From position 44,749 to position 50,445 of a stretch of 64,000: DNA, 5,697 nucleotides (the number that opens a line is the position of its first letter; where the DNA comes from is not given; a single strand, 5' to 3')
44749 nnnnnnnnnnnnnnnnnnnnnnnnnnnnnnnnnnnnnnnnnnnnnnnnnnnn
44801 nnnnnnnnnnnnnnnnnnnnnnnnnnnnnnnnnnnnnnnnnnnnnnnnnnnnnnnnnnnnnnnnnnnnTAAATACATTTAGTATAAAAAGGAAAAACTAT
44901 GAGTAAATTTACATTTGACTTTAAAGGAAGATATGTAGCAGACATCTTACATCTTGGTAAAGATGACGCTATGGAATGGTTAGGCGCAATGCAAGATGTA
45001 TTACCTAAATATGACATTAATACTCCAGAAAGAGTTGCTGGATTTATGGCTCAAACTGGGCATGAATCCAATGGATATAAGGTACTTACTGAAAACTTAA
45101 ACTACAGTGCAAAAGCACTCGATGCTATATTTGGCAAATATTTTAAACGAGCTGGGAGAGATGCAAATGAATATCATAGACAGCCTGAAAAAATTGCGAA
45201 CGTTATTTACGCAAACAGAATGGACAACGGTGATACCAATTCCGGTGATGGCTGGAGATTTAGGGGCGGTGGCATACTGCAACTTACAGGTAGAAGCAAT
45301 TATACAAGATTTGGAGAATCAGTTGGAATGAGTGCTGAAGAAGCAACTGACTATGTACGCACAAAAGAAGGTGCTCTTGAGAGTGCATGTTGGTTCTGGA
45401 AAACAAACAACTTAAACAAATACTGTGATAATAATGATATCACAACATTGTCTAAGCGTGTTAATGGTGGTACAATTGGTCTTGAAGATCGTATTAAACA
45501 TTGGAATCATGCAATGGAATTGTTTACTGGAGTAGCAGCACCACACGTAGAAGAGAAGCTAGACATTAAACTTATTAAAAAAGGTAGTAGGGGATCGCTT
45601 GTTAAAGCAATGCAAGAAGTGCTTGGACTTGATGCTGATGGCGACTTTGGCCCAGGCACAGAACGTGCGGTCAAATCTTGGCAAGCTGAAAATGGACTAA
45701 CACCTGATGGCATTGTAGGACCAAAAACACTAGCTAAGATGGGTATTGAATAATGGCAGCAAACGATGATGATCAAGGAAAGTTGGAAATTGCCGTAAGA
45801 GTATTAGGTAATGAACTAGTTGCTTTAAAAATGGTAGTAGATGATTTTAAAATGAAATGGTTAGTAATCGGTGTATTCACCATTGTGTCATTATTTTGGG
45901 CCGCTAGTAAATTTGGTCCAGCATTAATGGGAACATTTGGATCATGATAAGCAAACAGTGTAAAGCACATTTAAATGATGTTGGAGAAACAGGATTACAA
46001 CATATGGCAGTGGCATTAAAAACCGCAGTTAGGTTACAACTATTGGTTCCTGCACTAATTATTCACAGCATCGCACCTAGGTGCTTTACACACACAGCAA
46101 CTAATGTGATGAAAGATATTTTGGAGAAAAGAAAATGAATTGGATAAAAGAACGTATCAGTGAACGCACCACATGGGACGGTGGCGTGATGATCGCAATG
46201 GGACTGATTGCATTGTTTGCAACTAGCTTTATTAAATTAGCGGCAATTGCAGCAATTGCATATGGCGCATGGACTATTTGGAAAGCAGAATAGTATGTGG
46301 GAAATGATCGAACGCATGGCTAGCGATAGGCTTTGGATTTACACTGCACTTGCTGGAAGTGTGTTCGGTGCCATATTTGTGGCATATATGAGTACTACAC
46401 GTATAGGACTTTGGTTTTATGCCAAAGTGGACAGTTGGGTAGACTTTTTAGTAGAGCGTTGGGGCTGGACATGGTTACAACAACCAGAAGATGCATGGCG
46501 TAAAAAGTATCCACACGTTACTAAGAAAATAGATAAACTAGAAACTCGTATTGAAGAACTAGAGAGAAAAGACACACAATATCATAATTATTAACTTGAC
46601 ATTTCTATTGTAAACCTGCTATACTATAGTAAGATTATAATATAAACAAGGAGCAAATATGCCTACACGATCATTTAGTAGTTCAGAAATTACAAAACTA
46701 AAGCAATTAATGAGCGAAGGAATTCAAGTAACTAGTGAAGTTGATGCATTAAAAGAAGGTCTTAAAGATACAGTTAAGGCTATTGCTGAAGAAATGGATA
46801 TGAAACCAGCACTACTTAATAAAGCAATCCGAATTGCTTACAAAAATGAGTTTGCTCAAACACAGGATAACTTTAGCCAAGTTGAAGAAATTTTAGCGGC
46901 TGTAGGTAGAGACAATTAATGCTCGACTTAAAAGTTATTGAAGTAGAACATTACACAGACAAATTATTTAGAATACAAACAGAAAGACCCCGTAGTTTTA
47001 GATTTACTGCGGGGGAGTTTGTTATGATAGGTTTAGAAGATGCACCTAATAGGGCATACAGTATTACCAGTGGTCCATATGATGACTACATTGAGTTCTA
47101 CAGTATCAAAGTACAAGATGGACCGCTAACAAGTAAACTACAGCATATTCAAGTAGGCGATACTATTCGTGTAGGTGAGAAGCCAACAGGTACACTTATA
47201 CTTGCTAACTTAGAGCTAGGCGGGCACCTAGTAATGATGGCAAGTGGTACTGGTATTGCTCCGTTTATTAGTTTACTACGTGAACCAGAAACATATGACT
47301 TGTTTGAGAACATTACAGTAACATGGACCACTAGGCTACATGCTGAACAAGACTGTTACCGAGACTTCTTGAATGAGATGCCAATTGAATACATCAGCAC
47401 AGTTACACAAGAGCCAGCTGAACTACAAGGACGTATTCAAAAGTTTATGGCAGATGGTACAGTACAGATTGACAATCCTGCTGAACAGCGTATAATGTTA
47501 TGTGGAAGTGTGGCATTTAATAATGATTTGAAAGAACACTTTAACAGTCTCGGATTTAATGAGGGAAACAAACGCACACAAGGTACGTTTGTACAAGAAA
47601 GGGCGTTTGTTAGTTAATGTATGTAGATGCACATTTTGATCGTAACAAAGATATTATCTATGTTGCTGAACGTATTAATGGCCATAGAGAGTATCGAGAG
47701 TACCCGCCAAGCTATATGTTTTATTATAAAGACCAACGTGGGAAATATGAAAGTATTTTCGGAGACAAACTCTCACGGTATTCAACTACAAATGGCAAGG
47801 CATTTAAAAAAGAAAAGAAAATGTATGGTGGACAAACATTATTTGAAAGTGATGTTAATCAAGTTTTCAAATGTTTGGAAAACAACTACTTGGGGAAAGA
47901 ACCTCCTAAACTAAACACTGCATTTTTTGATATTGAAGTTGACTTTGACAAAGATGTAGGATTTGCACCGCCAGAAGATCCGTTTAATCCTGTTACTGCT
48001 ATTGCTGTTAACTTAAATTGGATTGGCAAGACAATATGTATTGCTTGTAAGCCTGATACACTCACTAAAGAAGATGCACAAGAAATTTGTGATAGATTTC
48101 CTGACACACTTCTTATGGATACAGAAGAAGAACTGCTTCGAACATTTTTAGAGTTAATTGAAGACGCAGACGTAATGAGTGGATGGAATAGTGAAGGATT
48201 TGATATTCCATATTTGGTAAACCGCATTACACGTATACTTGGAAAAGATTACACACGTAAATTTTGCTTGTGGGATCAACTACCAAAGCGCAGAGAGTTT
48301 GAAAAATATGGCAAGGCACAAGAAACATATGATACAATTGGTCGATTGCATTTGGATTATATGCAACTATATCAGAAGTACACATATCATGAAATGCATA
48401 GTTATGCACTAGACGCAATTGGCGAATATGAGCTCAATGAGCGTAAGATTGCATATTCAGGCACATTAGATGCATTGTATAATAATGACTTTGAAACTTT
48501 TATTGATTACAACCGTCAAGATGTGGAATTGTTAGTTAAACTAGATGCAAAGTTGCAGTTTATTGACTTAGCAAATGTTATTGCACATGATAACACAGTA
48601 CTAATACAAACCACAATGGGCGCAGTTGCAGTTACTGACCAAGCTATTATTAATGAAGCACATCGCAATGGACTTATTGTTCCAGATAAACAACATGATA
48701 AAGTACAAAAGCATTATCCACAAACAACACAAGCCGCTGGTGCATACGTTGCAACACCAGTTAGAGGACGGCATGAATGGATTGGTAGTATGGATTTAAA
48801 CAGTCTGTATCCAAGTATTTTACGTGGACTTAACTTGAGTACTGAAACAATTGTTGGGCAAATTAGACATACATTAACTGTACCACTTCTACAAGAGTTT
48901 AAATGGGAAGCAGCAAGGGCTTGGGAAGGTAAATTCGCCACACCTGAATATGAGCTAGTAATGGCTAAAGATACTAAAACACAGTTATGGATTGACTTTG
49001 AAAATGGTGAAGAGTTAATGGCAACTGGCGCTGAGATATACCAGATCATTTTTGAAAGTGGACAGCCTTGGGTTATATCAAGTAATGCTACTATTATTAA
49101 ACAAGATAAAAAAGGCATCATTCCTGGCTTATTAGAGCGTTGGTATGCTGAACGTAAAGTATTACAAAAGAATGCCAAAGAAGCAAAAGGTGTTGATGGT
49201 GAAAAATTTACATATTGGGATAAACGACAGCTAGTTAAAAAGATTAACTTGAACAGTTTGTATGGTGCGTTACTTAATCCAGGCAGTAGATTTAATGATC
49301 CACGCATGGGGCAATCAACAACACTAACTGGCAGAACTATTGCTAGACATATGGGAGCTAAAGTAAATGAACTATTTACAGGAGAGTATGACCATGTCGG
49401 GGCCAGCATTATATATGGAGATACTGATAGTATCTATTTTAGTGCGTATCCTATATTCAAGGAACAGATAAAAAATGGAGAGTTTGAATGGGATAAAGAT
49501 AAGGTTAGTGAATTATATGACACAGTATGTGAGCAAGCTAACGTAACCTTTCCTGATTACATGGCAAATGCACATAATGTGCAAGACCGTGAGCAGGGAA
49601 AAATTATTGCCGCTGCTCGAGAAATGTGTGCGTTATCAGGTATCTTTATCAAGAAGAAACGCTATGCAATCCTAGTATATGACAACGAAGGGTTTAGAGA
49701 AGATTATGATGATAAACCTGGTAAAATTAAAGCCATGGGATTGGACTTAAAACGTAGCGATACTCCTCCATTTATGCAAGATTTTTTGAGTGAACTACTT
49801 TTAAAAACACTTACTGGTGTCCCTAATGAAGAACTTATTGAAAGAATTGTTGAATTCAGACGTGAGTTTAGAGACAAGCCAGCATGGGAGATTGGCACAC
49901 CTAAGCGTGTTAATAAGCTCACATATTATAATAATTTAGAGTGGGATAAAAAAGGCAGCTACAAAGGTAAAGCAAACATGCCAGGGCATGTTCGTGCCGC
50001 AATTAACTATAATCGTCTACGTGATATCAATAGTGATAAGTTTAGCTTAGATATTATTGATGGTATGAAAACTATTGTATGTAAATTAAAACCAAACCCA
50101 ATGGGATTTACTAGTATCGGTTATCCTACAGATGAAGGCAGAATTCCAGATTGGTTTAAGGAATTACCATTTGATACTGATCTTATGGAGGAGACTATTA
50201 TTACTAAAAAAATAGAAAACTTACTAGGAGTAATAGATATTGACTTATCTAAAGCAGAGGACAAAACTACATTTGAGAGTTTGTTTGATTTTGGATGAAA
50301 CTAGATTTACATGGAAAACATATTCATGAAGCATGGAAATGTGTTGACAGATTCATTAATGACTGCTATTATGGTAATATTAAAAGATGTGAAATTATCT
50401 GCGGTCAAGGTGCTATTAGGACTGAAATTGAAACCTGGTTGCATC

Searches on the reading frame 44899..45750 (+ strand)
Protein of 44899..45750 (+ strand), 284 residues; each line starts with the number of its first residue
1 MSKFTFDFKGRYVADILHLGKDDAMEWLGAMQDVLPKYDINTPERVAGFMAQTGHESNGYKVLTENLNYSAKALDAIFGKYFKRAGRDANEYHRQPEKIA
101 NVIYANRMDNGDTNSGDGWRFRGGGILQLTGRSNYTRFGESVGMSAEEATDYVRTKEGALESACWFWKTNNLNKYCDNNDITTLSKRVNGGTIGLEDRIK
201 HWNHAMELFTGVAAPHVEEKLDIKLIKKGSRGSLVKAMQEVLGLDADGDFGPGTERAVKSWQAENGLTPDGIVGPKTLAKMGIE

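Call 13: search_protein_families(library=pfam, proteins=[window:44899-45750:+], max_evalue=0.01)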
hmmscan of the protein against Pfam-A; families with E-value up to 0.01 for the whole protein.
window:44899-45750:+ (284 aa): 3 families
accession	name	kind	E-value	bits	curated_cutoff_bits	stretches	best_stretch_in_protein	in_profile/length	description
PF01471.23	PG_binding_1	-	6.2e-14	52.4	23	1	245-281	21-57/57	Putative peptidoglycan binding domain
PF00182.24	Glyco_hydro_19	-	4.1e-08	33.7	25.5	1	44-177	51-164/232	Chitinase class I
PF09374.15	PG_binding_3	-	2.2e-05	25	24.6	0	235-264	3-36/76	Predicted Peptidoglycan domain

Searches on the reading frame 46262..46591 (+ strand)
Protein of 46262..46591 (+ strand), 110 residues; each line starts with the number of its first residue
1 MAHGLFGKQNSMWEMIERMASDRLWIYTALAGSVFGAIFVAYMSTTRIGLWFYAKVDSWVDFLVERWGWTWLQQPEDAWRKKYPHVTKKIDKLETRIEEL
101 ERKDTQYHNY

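Call 13: search_protein_families(library=pfam, proteins=[window:46262-46591:+], max_evalue=0.01)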
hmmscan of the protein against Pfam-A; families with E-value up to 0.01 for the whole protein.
window:46262-46591:+ (110 aa): 1 family
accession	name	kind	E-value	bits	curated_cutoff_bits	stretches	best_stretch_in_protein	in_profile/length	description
PF10779.14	XhlA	-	0.0018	18.8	34.7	0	87-105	10-28/67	Haemolysin XhlA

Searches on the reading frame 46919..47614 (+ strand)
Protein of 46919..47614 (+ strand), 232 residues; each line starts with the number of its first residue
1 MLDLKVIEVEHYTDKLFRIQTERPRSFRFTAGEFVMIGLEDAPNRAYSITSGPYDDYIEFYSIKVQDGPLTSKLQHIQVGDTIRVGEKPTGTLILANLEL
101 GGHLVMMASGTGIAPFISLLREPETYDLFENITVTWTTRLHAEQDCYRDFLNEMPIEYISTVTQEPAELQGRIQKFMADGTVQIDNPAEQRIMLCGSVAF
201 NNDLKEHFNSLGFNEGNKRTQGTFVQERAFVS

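Call 13: search_protein_families(library=pfam, proteins=[window:46919-47614:+], max_evalue=0.01)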
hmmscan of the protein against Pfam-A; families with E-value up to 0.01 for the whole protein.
window:46919-47614:+ (232 aa): 4 families
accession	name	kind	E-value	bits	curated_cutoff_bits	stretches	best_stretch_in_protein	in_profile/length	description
PF00175.26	NAD_binding_1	-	4.1e-06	27.9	22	1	106-204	1-107/109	Oxidoreductase NAD-binding domain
PF00970.30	FAD_binding_6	-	0.00012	22.8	21.1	1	15-91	15-95/99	Oxidoreductase FAD-binding domain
PF08030.17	NAD_binding_6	-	0.00042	20.9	22.2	1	103-154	3-59/156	Ferric reductase NAD binding domain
PF08022.18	FAD_binding_8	-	0.00047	20.7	22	1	3-76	3-80/109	FAD-binding domain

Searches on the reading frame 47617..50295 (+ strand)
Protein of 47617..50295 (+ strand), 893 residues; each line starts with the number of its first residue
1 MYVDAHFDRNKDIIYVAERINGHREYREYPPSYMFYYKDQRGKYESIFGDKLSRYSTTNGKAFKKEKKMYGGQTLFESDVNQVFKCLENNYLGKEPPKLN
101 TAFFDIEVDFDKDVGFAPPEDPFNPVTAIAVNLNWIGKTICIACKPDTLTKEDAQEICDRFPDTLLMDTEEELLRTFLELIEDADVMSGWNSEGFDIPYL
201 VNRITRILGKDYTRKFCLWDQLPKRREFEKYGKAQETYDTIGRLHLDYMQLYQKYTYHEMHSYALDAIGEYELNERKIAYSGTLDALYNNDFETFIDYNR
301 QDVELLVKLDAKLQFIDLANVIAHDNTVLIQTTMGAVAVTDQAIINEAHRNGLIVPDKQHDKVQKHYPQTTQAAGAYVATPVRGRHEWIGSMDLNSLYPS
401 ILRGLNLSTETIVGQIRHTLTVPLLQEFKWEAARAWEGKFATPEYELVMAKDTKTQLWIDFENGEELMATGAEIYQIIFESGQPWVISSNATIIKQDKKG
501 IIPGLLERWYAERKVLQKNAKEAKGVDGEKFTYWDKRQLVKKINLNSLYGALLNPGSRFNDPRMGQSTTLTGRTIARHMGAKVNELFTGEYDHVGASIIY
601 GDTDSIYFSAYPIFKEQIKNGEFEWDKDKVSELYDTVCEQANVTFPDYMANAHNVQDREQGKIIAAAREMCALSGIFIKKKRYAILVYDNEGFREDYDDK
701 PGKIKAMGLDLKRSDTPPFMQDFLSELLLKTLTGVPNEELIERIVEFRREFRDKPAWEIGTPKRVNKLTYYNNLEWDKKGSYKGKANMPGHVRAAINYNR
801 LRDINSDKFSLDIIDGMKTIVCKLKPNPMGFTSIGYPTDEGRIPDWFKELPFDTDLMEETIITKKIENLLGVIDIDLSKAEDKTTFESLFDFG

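Call 13: search_protein_families(library=pfam, proteins=[window:47617-50295:+], max_evalue=0.01)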
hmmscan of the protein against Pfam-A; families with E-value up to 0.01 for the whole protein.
window:47617-50295:+ (893 aa): 5 families
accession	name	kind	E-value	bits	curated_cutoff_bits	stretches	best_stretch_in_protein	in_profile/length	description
PF00136.26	DNA_pol_B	-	2.7e-31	109.3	23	1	342-609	17-235/453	DNA polymerase family B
PF03104.25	DNA_pol_B_exo1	-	1.1e-20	74.5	23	1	62-268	32-242/242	DNA polymerase family B, exonuclease domain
PF10108.15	DNA_pol_B_exo2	-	8e-05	22.8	24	1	168-302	35-162/213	Predicted 3'-5' exonuclease related to the exonuclease domain of PolB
PF13482.12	RNase_H_2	-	0.0023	18.4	22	0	169-313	43-164/165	RNase_H superfamily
PF20286.3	divDNApol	-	0.005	15.5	25.7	0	508-586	111-189/705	Divergent Family B DNA polymerase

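Call 40: search_dna_similar(query=window:47617-50295:+, collection=phages, mode=protein, max_rows=15)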
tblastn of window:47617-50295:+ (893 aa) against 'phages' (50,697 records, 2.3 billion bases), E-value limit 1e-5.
Records with a match: 2677; places in all: 2761; records where one place covers at least 80% of the query: 196.
Best place of each record, by identity: <60% 2677.
By first word of the organism name: Escherichia 675; Synechococcus 377; Klebsiella 334; Salmonella 199; Vibrio 136; Aeromonas 92; Shigella 89; Acinetobacter 71; Cyanophage 61; Enterobacter 59; and 67 more.
By host as written in the record: - 468; Escherichia coli 281; Klebsiella pneumoniae 115; Synechococcus 107; Escherichia coli O157:H7 38; Synechococcus sp. 38; Aeromonas salmonicida 38; Salmonella enterica 30; and 586 more.
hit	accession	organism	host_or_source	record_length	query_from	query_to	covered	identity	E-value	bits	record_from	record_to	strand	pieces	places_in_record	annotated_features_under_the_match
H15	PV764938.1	Sinorhizobium phage Phosso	Sinohrizobium meliloti NRRL L-50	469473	2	892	100%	47.5%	5e-140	819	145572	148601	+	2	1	DNA polymerase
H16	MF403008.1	Agrobacterium phage Atu_ph07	Agrobacterium tumefaciens C58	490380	2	892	98%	45.1%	4e-124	743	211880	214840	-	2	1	DNA polymerase (x2)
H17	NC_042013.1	Agrobacterium phage Atu_ph07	Agrobacterium tumefaciens C58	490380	2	892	98%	45.1%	4e-124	743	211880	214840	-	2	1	DNA polymerase (x2)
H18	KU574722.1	Pectobacterium phage vB_PcaM_CBB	Pectobacterium carotovorum subsp. ...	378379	1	887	98%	44.5%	5e-118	724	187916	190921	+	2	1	DNA polymerase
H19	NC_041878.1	Pectobacterium phage vB_PcaM_CBB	Pectobacterium carotovorum subsp. ...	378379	1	887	98%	44.5%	5e-118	724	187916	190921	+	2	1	DNA polymerase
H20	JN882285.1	Cronobacter phage vB_CsaM_GAP32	Cronobacter sakazakii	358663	1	887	98%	44.3%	2e-116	717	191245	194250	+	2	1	DNA polymerase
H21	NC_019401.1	Cronobacter phage vB_CsaM_GAP32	Cronobacter sakazakii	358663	1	887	98%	44.3%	2e-116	717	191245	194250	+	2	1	DNA polymerase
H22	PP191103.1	Salmonella phage PHA46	Salmonella enterica subsp. enterica ...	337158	1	884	99%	43.6%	4e-121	731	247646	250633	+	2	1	DNA polymerase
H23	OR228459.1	Klebsiella phage fENko-Kae01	Klebsiella aerogenes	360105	1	884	99%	43.6%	4e-121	731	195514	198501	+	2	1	DNA polymerase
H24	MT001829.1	Salmonella phage SE_PL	Salmonella enterica subsp. enterica ...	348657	1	884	99%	43.6%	5e-121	731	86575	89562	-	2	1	DNA polymerase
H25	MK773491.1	Salmonella phage 7t3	Salmonella enterica subsp. enterica ...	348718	1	884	99%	43.6%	5e-121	731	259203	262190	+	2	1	DNA polymerase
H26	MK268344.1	Salmonella phage Munch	Salmonella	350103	1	884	99%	43.6%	5e-121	731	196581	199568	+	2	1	DNA polymerase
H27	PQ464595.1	Erwinia phage Kaldavass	Erwinia aphidicola W09_2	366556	1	887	98%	43.9%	3e-116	719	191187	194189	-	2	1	DNA polymerase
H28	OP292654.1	Xanthomonas phage XbC2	Xanthomonas vesicatoria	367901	1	887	98%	43.7%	1e-117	720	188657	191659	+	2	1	DNA polymerase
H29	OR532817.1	Klebsiella phage RCIP0023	Klebsiella pneumoniae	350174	1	884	98%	43.4%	2e-117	727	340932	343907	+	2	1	hypothetical protein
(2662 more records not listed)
